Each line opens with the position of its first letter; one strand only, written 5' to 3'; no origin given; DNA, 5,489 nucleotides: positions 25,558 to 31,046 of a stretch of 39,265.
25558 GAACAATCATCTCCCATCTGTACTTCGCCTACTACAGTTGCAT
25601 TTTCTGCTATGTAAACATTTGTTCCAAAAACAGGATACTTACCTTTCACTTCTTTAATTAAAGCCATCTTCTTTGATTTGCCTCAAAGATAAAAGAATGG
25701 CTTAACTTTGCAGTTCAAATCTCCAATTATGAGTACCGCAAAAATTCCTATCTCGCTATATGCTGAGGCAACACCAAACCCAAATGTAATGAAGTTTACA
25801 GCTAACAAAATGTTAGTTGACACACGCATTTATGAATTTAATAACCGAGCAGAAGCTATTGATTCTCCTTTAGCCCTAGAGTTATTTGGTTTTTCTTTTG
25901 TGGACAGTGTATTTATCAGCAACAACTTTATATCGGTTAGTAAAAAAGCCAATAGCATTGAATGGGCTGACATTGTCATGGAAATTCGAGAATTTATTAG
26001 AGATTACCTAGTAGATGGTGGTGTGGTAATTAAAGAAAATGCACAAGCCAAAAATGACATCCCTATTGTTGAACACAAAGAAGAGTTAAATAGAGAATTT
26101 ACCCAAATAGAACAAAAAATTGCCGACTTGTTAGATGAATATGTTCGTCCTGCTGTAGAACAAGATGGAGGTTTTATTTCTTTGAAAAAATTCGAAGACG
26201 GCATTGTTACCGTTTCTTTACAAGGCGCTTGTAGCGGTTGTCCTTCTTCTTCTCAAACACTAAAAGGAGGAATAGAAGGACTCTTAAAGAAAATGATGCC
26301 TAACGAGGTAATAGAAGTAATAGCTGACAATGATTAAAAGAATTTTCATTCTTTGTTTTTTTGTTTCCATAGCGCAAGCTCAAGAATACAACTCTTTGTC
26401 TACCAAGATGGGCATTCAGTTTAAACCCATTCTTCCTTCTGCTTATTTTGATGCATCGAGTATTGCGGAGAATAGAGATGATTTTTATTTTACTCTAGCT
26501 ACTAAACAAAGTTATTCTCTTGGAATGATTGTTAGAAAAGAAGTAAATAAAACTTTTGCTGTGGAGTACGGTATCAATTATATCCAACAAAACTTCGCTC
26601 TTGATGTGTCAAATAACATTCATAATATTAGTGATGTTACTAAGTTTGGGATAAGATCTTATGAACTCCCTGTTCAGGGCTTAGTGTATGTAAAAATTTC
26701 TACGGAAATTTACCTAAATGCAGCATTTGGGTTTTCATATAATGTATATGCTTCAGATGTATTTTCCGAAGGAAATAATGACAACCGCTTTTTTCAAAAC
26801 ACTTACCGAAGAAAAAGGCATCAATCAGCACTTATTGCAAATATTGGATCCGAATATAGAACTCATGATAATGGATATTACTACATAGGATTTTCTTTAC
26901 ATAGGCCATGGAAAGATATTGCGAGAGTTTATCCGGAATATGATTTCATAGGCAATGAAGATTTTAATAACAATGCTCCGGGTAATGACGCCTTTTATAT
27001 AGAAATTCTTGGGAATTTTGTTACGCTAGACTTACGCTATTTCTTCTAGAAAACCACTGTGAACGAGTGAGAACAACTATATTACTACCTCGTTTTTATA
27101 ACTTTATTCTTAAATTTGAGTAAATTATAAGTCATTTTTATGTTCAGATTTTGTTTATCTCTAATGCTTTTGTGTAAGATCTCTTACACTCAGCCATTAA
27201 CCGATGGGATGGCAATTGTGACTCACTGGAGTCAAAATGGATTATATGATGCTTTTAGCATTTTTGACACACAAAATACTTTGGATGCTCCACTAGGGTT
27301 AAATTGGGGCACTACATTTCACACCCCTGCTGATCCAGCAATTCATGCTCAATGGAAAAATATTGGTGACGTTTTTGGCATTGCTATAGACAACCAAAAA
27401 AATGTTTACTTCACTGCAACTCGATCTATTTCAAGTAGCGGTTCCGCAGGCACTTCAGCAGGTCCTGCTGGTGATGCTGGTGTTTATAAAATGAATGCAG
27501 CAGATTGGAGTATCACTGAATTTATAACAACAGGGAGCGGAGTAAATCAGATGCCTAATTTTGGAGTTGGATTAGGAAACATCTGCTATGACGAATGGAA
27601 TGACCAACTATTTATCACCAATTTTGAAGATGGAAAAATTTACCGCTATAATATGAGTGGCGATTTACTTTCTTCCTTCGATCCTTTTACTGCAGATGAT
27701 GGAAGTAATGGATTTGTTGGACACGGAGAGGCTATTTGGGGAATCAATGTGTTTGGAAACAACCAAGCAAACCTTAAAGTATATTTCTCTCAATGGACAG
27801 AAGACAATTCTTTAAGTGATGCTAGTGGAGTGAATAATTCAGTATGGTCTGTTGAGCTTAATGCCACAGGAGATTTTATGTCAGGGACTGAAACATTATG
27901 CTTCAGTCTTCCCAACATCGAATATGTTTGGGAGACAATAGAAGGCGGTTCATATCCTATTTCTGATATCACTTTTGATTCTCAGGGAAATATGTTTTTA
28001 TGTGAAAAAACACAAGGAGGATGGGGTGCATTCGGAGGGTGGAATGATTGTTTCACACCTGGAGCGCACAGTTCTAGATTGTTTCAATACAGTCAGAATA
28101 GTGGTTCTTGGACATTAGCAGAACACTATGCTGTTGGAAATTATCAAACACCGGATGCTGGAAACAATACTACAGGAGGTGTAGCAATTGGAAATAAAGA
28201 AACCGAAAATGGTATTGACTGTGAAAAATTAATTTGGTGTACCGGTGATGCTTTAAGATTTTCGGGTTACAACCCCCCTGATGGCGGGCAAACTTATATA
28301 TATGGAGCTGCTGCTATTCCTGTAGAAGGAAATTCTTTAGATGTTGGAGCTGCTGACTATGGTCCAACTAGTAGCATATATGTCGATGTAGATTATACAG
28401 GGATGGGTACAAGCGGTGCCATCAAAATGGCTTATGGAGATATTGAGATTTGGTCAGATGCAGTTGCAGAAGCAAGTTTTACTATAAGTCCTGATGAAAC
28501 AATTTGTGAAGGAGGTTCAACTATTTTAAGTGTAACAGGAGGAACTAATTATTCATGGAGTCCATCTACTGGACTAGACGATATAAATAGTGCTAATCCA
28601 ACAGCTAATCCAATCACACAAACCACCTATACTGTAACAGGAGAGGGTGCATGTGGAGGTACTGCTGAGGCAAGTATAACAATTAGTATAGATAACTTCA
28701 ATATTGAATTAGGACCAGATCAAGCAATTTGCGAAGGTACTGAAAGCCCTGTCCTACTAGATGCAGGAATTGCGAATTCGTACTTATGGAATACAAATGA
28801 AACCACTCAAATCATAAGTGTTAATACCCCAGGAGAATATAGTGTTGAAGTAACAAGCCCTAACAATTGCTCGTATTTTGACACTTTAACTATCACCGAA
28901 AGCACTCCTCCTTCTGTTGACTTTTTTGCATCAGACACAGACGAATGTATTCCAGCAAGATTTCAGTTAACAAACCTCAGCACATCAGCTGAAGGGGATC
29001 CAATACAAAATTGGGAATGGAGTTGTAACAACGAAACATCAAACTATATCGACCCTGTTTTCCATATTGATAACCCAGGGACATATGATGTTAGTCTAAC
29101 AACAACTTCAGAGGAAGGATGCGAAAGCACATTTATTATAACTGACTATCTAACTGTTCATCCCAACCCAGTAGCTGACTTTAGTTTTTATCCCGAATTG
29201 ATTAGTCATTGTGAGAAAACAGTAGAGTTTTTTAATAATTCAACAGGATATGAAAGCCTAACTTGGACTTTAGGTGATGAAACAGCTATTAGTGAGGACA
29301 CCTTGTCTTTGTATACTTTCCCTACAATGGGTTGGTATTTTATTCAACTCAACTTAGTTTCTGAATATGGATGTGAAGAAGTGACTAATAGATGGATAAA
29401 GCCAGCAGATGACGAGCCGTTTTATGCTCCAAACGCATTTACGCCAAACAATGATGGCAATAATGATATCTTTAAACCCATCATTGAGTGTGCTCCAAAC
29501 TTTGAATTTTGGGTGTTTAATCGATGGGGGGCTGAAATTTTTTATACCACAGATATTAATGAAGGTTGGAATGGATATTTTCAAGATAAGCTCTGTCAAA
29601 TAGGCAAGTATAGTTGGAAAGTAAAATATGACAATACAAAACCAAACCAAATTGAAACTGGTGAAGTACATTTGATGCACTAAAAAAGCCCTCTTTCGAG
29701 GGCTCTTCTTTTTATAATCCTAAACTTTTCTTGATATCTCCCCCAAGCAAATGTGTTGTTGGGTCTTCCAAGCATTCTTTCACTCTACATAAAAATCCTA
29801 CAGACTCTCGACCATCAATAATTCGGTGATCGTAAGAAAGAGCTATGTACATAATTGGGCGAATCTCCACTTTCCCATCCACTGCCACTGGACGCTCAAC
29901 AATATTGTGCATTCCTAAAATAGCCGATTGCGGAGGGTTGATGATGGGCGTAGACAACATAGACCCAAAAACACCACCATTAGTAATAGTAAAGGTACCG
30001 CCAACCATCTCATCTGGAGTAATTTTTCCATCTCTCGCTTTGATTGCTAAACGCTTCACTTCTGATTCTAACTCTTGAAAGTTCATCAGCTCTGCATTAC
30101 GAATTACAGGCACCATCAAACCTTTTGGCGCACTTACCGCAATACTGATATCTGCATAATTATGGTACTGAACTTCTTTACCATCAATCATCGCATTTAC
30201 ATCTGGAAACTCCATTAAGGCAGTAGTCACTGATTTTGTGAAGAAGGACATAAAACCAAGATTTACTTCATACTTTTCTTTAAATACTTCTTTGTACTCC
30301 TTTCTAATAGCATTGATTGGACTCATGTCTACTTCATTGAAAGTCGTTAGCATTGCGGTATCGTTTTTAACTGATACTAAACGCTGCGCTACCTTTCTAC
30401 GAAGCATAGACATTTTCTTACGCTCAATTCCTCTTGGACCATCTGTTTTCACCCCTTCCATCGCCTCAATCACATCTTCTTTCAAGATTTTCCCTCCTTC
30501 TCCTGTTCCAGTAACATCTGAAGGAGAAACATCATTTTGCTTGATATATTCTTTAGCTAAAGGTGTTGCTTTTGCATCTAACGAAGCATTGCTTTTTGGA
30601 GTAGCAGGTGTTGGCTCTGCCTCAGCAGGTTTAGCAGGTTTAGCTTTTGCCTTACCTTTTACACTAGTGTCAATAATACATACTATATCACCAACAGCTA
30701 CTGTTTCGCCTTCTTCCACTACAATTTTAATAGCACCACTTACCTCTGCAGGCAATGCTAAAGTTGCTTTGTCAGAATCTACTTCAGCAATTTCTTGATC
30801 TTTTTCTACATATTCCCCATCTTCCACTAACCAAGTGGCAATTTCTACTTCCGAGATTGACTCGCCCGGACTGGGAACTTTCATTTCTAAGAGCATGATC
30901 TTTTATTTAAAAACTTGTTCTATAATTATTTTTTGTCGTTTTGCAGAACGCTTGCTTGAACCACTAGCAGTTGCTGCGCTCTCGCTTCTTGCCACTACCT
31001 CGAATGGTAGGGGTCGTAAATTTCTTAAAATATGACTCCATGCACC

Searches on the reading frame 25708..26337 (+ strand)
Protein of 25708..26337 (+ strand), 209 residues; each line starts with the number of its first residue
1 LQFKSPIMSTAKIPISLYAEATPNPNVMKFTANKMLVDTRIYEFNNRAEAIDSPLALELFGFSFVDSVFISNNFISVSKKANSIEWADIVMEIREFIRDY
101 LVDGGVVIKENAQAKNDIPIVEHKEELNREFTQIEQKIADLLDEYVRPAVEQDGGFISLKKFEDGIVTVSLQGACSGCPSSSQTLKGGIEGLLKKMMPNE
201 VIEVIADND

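Call 77: search_protein_families(library=pfam, proteins=[window:25708-26337:+], max_evalue=0.00001)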
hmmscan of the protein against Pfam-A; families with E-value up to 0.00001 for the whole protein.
window:25708-26337:+ (209 aa): 2 families
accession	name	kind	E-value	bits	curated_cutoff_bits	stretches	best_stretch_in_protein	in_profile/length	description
PF08712.16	Nfu_N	-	1.4e-26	92.8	27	1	18-103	2-87/88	Scaffold protein Nfu/NifU N terminal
PF01106.22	NifU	-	2.1e-24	85.9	27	1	138-204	1-66/67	NifU-like domain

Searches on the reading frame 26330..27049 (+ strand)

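Call 77: search_protein_families(library=pfam, proteins=[window:26330-27049:+], max_evalue=0.00001)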
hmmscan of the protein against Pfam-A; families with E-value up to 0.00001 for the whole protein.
window:26330-27049:+ (239 aa): 1 family
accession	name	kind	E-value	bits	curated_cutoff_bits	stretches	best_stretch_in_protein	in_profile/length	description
PF13568.12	OMP_b-brl_2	-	3e-06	27.8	27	1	59-188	37-170/175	Outer membrane protein beta-barrel domain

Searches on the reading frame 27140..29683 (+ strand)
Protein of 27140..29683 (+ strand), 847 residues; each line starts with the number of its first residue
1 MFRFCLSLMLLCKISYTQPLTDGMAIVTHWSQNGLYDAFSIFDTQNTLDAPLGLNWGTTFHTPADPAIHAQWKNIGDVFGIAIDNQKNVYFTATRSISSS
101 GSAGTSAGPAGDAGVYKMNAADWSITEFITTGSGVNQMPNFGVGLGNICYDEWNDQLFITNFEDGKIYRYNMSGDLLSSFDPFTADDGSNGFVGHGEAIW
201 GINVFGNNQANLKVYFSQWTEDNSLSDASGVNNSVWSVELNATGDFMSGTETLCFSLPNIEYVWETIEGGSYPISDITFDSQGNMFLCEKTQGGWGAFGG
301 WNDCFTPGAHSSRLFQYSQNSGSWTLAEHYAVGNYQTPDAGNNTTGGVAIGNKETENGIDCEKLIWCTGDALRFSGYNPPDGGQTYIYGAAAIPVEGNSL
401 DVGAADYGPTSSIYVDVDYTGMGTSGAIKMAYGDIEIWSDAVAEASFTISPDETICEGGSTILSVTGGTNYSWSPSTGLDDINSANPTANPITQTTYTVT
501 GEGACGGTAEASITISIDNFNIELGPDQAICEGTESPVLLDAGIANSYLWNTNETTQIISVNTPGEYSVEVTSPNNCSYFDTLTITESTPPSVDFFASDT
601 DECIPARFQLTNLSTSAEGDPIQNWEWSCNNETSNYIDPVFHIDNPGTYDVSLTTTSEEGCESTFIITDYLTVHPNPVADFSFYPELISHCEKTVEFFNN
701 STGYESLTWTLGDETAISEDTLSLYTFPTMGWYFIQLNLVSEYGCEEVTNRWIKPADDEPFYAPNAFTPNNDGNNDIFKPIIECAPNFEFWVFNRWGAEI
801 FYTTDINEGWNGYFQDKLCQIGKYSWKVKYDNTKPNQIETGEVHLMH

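Call 77: search_protein_families(library=pfam, proteins=[window:27140-29683:+], max_evalue=0.00001)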
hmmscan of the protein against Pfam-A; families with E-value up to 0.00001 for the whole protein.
window:27140-29683:+ (847 aa): 2 families
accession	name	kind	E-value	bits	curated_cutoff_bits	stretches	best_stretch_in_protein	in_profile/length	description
PF13585.12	CHU_C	-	3.9e-13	49.8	27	1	763-841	3-82/86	CHU_C Type IX secretion signal domain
PF18911.6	PKD_4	-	6e-09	36.3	27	0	590-673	3-85/85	PKD domain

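Call 88: search_protein_families(library=ncbifam, proteins=[window:27140-29683:+], max_evalue=0.001)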
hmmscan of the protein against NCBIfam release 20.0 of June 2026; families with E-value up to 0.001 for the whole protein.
window:27140-29683:+ (847 aa): 1 family
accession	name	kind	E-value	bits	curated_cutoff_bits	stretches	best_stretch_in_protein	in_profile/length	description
TIGR04131.1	Bac_Flav_CTERM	domain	1.8e-11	44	35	1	763-845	3-83/85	T9SS type B sorting domain-containing protein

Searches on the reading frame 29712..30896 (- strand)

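Call 78: search_protein_families(library=pfam, proteins=[window:29712-30896:-], max_evalue=0.00001)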
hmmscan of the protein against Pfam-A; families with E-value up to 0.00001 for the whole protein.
window:29712-30896:- (394 aa): 3 families
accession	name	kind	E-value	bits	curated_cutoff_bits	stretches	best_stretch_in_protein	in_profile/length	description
PF00198.28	2-oxoacid_dh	-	1.8e-81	273.5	23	1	157-383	4-231/232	2-oxoacid dehydrogenases acyltransferase (catalytic domain)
PF00364.28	Biotin_lipoyl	-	1.5e-17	63.6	22.1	1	4-75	2-73/73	Biotin-requiring enzyme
PF02817.22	E3_binding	-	5.7e-11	42.9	23.7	1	109-142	2-35/36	e3 binding domain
